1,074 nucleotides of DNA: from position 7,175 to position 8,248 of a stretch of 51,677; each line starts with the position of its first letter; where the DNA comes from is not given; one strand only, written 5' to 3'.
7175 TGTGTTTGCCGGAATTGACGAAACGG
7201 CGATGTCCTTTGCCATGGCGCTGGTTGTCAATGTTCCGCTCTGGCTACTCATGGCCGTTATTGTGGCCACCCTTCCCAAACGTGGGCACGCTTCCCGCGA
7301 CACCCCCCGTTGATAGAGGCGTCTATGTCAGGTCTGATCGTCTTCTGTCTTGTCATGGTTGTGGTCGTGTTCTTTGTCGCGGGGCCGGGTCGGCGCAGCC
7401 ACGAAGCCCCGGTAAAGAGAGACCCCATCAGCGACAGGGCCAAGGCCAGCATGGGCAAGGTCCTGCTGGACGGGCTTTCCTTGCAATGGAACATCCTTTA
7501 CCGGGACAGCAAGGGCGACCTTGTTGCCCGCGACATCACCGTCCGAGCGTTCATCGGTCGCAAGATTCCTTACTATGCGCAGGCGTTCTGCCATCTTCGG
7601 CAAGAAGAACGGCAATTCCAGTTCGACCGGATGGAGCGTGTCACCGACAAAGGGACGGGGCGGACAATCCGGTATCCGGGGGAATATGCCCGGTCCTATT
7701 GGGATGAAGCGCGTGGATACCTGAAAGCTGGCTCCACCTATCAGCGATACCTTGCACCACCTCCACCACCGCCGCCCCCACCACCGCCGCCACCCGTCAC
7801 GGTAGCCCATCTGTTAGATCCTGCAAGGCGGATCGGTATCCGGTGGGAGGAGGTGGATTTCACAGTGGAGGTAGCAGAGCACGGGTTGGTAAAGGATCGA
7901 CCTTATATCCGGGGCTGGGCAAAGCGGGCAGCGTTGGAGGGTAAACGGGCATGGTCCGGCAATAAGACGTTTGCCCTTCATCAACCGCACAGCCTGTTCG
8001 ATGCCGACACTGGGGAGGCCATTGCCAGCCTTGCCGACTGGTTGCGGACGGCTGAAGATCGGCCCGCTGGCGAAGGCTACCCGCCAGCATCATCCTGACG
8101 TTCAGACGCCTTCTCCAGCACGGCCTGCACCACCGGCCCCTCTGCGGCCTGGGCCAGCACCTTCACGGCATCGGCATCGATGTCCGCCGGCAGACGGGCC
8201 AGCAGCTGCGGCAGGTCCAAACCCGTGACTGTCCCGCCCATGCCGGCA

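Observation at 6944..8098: Reverse-oriented two-gene cassette (3-TM protein plus membrane-anchored tandem WYL-like protein with a 13-proline linker) splitting the tail chaperone from the tape measure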

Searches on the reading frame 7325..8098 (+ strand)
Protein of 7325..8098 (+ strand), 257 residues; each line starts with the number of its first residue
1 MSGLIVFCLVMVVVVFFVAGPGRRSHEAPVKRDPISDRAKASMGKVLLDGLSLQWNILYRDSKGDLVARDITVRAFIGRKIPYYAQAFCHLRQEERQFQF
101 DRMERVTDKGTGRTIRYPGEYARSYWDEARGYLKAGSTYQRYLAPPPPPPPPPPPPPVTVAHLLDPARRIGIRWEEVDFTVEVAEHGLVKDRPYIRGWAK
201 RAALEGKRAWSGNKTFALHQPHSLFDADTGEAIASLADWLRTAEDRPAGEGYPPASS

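Call 4: search_protein_families(library=pfam, proteins=[window:7325-8098:+], max_evalue=1)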
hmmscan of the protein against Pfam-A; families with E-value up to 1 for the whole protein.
window:7325-8098:+ (257 aa): 4 families
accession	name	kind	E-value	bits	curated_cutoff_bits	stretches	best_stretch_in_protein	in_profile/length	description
PF13280.12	WYL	-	0.00049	20.5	21.8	1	57-107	18-69/70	WYL domain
PF05545.16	FixQ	-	0.094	13.1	29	1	3-25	14-36/49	Cbb3-type cytochrome oxidase component FixQ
PF02166.21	Androgen_recep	-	0.14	11.3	25.3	1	126-160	373-406/501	Androgen receptor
PF05308.16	Mito_fiss_reg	-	0.26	11.9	26.3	0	144-157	176-189/244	Mitochondrial fission regulator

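Call 5: search_protein_families(library=phrogs, proteins=[window:7325-8098:+], max_evalue=1)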
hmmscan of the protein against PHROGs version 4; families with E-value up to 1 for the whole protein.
window:7325-8098:+ (257 aa): 6 families
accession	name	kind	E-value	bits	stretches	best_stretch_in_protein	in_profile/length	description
phrog_6785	-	unknown function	1.5e-07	31.6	1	56-145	41-127/396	-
phrog_24527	-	head and packaging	0.11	10.9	1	138-159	1862-1884/1940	virion structural protein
phrog_33784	-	moron, auxiliary metabolic gene and host takeover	0.14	12.7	1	99-157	110-168/234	membrane protein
phrog_14819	-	unknown function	0.16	13.2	1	167-220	4-56/91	-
phrog_38722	-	unknown function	0.23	12.9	1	135-183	60-111/130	-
phrog_15316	-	unknown function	0.41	11.8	1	144-161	9-26/155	-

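Call 7: search_dna_similar(query=window:7325-8098:+, collection=phages, mode=protein, max_rows=30, max_evalue=0.01)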
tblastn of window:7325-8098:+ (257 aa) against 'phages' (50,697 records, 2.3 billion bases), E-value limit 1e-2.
No match.

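Call 8: find_homologous_proteins(query=window:7325-8098:+, max_evalue=0.001)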
Query window:7325-8098:+ (257 aa): 1 proteins with E <= 0.001 among 1034 candidates.
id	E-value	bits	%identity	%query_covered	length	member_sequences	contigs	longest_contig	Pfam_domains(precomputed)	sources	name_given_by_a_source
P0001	4.9e-93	329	60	100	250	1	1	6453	-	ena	-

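Call 9: find_encoding_contigs(protein=P0001, flank=10000)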
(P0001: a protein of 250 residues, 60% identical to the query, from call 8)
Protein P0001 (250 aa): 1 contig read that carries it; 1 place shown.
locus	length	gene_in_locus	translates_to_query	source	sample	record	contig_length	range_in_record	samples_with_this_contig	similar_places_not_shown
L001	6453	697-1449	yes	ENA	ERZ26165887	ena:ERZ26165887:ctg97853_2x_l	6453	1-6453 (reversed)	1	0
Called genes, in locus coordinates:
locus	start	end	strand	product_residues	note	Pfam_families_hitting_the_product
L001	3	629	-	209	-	?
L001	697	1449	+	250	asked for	-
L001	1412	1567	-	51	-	-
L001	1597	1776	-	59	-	-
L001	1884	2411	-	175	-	-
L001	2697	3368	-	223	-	PF18906:Phage_tube_2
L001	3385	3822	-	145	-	-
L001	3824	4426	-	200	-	PF20039:DUF6441 (weak)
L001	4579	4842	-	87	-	PF05354:Phage_attach (weak)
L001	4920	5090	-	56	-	-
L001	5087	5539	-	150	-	PF03864:Phage_cap_E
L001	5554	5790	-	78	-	PF03864:Phage_cap_E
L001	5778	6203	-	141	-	PF03864:Phage_cap_E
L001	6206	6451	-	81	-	?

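Call 17: find_related_loci(query=window:7325-8098:+, collection=viral_contigs, flank=8000)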
Query window:7325-8098:+ (257 aa) in viral_contigs; peptide patterns used: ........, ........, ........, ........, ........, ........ (x = any residue, [..] = any of these).
17 stretches matched a pattern, but none encodes a relative of the query by tblastn (E <= 1e-3).

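Call 22: search_protein_representatives(protein=window:7325-8098:+)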
Query: 257 residues. Proteins with E-value up to 0.001 (for the whole library): 114; up to 1e-10: 12; up to 1e-30: 1. The best 114 are listed.
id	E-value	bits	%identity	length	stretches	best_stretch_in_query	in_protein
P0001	1.6e-93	329.1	63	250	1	1-256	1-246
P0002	1.4e-30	122.7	44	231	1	29-236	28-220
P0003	2.4e-16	76.0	35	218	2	15-113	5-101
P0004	4.0e-16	75.3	43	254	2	42-115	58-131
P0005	7.9e-14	67.8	48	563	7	49-75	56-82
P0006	1.2e-13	67.2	34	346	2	29-102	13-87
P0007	2.6e-12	62.8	38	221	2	47-115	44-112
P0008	3.4e-12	62.4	43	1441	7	143-180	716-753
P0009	3.6e-12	62.3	32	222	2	9-116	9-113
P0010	7.2e-12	61.4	35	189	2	42-116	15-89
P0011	2.4e-11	59.7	36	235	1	29-231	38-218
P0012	2.4e-11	59.6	34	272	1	19-128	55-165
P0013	1.1e-10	57.5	34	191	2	46-118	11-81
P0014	1.2e-10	57.3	33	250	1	44-235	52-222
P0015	5.8e-10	55.1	39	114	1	43-116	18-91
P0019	5.7e-09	51.9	30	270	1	23-240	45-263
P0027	8.1e-07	44.8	34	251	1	40-248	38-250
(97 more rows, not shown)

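Call 25: find_homologous_proteins(query=A1, max_evalue=0.001)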
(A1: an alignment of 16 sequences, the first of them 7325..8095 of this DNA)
Query A1 (16 sequences) (257 aa, profile of the alignment): 6 proteins with E <= 0.001 among 8000 candidates.
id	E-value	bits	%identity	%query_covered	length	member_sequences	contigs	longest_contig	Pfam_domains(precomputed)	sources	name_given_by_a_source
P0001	4.3e-71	258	60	100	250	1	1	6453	-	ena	-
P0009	2.6e-69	252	29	77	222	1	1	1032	-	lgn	-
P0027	1.7e-49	187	26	96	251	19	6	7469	-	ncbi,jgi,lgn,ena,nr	ncbi:MAG TPA: hypothetical protein VK822_04505 [Acetobacteraceae bacterium]|jgi:hypothetical protein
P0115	5.7e-10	58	41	23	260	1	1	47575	PF13280.13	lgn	-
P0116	1.1e-8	53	47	18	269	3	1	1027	PF00929.32,PF13482.13,PF13280.13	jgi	jgi:DNA polymerase III epsilon subunit family exonuclease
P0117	1.9e-4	39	41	23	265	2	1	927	PF05099.19,PF13280.13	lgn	-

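Call 26: search_protein_families(library=pfam, alignment_id=A1, max_evalue=0.01)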
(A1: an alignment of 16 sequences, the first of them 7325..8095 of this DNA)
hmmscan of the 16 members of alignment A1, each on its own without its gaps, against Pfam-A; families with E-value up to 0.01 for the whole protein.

A. member 1, window:7325-8095:+ (257 aa): 1 family
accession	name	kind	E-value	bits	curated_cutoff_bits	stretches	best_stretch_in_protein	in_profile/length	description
PF13280.12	WYL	-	0.00049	20.5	21.8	1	57-107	18-69/70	WYL domain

B. families by the number of members that match (of 16 scanned): 1 family
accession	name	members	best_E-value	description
PF13280.12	WYL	10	4.2e-08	WYL domain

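Call 27: find_encoding_contigs(protein=P0027, flank=8000, max_places=6)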
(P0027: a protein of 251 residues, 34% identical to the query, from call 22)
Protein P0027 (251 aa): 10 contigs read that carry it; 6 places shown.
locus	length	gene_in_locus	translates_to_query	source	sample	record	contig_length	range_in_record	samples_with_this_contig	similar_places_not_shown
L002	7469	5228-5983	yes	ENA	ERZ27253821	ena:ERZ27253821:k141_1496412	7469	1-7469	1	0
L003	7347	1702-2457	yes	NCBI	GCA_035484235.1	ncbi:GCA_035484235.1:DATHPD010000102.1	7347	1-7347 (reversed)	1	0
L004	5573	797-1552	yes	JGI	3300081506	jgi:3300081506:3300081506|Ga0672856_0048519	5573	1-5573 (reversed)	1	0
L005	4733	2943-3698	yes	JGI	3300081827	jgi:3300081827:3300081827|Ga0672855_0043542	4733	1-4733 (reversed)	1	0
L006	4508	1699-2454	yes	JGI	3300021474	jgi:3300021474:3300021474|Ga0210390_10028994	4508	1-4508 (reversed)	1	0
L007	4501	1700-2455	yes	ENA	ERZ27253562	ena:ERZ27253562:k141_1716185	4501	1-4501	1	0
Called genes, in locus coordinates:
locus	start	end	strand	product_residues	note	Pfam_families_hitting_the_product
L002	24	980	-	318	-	PF02915:Rubrerythrin, PF01988:VIT1 (weak)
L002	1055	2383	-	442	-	PF00202:Aminotran_3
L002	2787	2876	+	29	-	-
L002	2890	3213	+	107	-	PF01381:HTH_3 (weak), PF13560:HTH_31 (weak), PF15943:YdaS_toxin (faint)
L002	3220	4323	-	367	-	PF00296:Bac_luciferase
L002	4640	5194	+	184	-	-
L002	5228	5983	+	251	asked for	-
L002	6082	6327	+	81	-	PF22513:FitA-like_RHH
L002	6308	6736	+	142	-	PF01850:PIN (weak)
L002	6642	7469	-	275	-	?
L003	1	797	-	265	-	PF00296:Bac_luciferase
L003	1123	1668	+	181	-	-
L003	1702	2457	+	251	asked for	-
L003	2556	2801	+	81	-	PF22513:FitA-like_RHH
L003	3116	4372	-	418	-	PF02515:CoA_transf_3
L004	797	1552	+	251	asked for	-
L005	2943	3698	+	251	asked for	-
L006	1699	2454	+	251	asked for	-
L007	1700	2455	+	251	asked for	-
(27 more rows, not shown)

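Call 29: find_encoding_contigs(protein=P0115, flank=8000, max_places=3)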
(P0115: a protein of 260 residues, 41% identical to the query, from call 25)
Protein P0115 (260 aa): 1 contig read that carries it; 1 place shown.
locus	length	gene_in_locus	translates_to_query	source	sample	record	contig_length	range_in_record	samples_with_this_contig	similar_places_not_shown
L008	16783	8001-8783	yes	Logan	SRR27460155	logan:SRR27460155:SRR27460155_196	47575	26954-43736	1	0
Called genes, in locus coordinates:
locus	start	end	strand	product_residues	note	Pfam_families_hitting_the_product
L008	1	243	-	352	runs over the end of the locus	PF00589:Phage_integrase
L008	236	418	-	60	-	-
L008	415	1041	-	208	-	PF05063:MT-A70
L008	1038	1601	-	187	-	-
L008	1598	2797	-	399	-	PF08281:Sigma70_r4_2 (faint), PF13384:HTH_23 (faint)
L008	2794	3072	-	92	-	-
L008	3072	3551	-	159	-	PF00436:SSB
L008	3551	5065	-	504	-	PF02195:ParB_N, PF17762:HTH_ParB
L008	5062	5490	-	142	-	-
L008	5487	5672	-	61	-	-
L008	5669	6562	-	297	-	PF07505:DUF5131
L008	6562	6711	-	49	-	-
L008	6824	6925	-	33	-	-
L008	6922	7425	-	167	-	-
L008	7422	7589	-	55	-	-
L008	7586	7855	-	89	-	-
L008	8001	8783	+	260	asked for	PF13280:WYL (faint)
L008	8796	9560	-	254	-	PF00717:Peptidase_S24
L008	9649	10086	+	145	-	-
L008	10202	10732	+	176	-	-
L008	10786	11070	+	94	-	-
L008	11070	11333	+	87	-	-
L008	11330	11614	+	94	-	-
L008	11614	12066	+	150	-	-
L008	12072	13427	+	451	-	PF00712:DNA_pol3_beta, PF02767:DNA_pol3_beta_2, PF02768:DNA_pol3_beta_3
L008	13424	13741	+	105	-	-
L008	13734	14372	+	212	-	-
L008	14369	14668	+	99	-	-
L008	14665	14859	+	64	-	-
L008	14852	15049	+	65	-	-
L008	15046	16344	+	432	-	PF01807:Zn_ribbon_DnaG, PF23639:DUF7146 (weak)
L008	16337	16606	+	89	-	-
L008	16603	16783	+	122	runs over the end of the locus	-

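Call 52: predict_structure(alignment_id=A1)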
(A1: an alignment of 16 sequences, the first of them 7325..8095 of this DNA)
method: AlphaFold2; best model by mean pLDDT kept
length: 257 residues; sequences in the alignment: 16
mean_pLDDT: 81.1   pTM: 0.45
mean pLDDT of the five models: 81.1, 80.0, 80.0, 79.9, 75.4
residues with pLDDT >= 90: 127; 70-90: 66; 50-70: 35; < 50: 29
segments of 3 or more residues with pLDDT < 50: 20-22, 144-158, 246-256
pLDDT, mean of each block of 10 residues (from residue 1): 88 76 54 56 87 96 95 96 97 96 94 88 86 66 49 49 84 94 89 91 96 91 91 88 55 42
secondary structure, 60 per line:
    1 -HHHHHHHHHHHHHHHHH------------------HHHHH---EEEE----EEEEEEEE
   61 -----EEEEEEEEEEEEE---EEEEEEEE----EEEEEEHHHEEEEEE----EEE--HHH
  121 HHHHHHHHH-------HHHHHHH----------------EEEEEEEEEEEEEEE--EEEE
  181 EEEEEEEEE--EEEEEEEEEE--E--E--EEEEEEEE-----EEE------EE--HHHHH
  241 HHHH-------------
elements in order: H2-18 H37-41 E45-48 E53-60 E66-78 E82-89 E94-99 E103-108 E113-115 H118-129 H137-143 E160-174 E177-189 E192-201 E210-217 E223-225 H236-244

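Call 57: fold_search(model_id=the predicted structure, library=pdb)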
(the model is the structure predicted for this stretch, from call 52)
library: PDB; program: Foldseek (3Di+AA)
matches with E <= 10: 637; with E <= 0.001: 0
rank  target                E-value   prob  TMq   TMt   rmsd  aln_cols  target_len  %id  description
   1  9fnd_Y                1.3e-02  0.90  0.20  0.16  17.4       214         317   11  Transcriptional activator PafBC bound to mycobacterial RNA polymerase (released 2025-02-12)
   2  6sj9_A                3.2e-02  1.00  0.22  0.09   2.8        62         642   24  Proteasome accessory factor B/C (PafBC) of Arthrobacter aurescens (released 2019-10-16)
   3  9e78_1I               5.4e-02  0.15  0.13  0.07  28.8       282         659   13  48-nm repeat of the Leishmania tarentolae doublet microtubule (released 2025-03-12)
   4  7hra_B                5.4e-02  0.10  0.11  0.11  18.4       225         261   10  PanDDA analysis group deposition -- Crystal Structure of FatA in complex with Z45415581 (released 2025-08-13)
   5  7qfz_H                6.1e-02  0.99  0.20  0.20  15.9       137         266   16  BrxR, a WYL-domain containing transcriptional regulator (released 2022-05-18)
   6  7t8l_B                6.4e-02  1.00  0.21  0.19   2.2        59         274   15  BrxR from Acinetobacter BREX type I phage restriction system (released 2022-05-18)
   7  7t8l_A                6.4e-02  1.00  0.21  0.19   2.1        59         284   15  BrxR from Acinetobacter BREX type I phage restriction system (released 2022-05-18)
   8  7t8k_A                6.4e-02  1.00  0.20  0.18   2.2        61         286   16  BrxR from Acinetobacter BREX type I phage restriction system bound to DNA (released 2022-05-18)
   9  6sj9_B                7.1e-02  1.00  0.21  0.09  10.7        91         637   20  Proteasome accessory factor B/C (PafBC) of Arthrobacter aurescens (released 2019-10-16)
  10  7t8k_B                7.9e-02  1.00  0.19  0.17   2.2        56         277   16  BrxR from Acinetobacter BREX type I phage restriction system bound to DNA (released 2022-05-18)
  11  7qfz_B                8.3e-02  1.00  0.21  0.18   2.3        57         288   23  BrxR, a WYL-domain containing transcriptional regulator (released 2022-05-18)
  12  7qfz_A                8.3e-02  1.00  0.21  0.18   2.4        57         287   23  BrxR, a WYL-domain containing transcriptional regulator (released 2022-05-18)
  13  7qfz_D                8.8e-02  1.00  0.21  0.18   2.3        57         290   23  BrxR, a WYL-domain containing transcriptional regulator (released 2022-05-18)
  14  7qfz_G                8.8e-02  1.00  0.21  0.19   8.8        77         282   19  BrxR, a WYL-domain containing transcriptional regulator (released 2022-05-18)
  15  7qfz_C                9.3e-02  1.00  0.21  0.18   2.3        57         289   23  BrxR, a WYL-domain containing transcriptional regulator (released 2022-05-18)
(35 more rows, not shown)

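Call 65: search_protein_families(library=padloc, proteins=[window:7325-8098:+, P0027, P0115, P0004], max_evalue=0.1)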
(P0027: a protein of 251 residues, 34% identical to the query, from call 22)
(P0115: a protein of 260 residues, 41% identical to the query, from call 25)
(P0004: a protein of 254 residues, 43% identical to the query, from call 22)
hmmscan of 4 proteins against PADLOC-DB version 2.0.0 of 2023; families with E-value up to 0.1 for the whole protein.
window:7325-8098:+ (257 aa): 3 families
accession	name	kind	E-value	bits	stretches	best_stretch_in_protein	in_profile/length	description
PDLC03787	RTasWYL-YodC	-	5.4e-07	27.1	1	55-106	292-347/354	DRT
PDLC01457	WYL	-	2.3e-06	25.4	1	55-119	140-202/229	"CAS-I,CAS-II,CAS-III,CAS-IV,CAS-V,CAS-VI; associated_signaling"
PDLC01652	WYL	-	0.0077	14.6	1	83-129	56-93/162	"CAS-I,CAS-II,CAS-III,CAS-IV,CAS-V,CAS-VI; associated_signaling"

P0027 (251 aa): 3 families
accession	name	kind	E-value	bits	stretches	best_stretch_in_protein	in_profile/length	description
PDLC01457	WYL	-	5.6e-06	24.1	1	53-112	140-193/229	"CAS-I,CAS-II,CAS-III,CAS-IV,CAS-V,CAS-VI; associated_signaling"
PDLC03787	RTasWYL-YodC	-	2.4e-05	21.6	1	56-110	295-347/354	DRT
PDLC01652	WYL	-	0.0049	15.2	1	91-132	60-95/162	"CAS-I,CAS-II,CAS-III,CAS-IV,CAS-V,CAS-VI; associated_signaling"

P0115 (260 aa): 3 families
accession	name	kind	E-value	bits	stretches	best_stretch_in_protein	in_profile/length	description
PDLC01457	WYL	-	9.1e-09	33.2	1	50-106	134-191/229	"CAS-I,CAS-II,CAS-III,CAS-IV,CAS-V,CAS-VI; associated_signaling"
PDLC03787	RTasWYL-YodC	-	9.7e-06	22.9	1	56-106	292-347/354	DRT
PDLC01652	WYL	-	0.053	11.8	1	85-108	58-79/162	"CAS-I,CAS-II,CAS-III,CAS-IV,CAS-V,CAS-VI; associated_signaling"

P0004 (254 aa): 2 families
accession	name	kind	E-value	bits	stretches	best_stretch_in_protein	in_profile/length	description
PDLC03787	RTasWYL-YodC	-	7.5e-08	29.9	1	64-124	285-349/354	DRT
PDLC01457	WYL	-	3.5e-07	28.1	1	71-145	140-207/229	"CAS-I,CAS-II,CAS-III,CAS-IV,CAS-V,CAS-VI; associated_signaling"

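Call 66: search_protein_families(library=ncbifam, proteins=[window:7325-8098:+, P0027, P0115, P0004], max_evalue=0.1)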
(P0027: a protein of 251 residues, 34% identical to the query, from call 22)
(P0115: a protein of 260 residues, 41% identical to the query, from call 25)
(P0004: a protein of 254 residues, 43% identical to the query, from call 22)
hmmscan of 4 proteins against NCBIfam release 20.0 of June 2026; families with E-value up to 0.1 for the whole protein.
window:7325-8098:+ (257 aa): 0 families

P0027 (251 aa): 0 families

P0115 (260 aa): 0 families

P0004 (254 aa): 0 families

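Call 68: fold_search(model_id=the predicted structure, library=viral)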
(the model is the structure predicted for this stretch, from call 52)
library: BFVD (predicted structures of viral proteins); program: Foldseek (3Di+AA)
matches with E <= 10: 980; with E <= 0.001: 0
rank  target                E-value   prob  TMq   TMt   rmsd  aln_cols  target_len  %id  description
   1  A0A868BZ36            2.8e-03  1.00  0.21  0.70   3.3        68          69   22  Uncharacterized protein [Xanthomonas phage Xaa_vB_phi31]
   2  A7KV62                9.7e-03  1.00  0.18  0.27   2.6        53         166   28  (no name in the UniProt tables at hand)
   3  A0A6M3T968            1.7e-02  1.00  0.20  0.42   2.2        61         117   21  (no name in the UniProt tables at hand)
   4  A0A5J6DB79            1.9e-02  0.99  0.18  0.39  16.4       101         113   21  Uncharacterized protein [Erwinia phage pEp_SNUABM_01]
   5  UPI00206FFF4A         2.0e-02  0.57  0.17  0.18  18.2       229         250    7  (no name look-up for this kind of identifier)
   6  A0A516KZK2            2.1e-02  1.00  0.21  0.45  10.1        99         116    8  (no name in the UniProt tables at hand)
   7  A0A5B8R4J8            3.0e-02  0.41  0.15  0.10  19.0       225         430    9  Uncharacterized protein [Klebsiella phage KpCHEMY26]
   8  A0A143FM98            4.5e-02  0.69  0.19  0.19  15.6       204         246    9  (no name in the UniProt tables at hand)
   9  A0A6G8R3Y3            5.0e-02  0.91  0.19  0.33  15.2       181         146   12  Uncharacterized protein [Proteus phage Privateer]
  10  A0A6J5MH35            5.3e-02  1.00  0.21  0.46   2.8        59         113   19  Uncharacterized protein [uncultured Caudovirales phage]
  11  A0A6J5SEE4            5.9e-02  1.00  0.17  0.58   4.1        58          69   17  Uncharacterized protein [uncultured Caudovirales phage]
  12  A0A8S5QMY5            6.2e-02  0.91  0.20  0.13   6.6       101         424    5  Uncharacterized protein [CrAss-like virus sp. ctYsL76]
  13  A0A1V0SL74            6.2e-02  0.13  0.13  0.14  20.2       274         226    6  Uncharacterized protein [Klosneuvirus KNV1]
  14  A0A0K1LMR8            6.6e-02  0.97  0.19  0.19   9.7       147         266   10  Uncharacterized protein [Caulobacter phage Sansa]
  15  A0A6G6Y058            6.6e-02  0.21  0.14  0.18  21.4       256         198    5  (no name in the UniProt tables at hand)
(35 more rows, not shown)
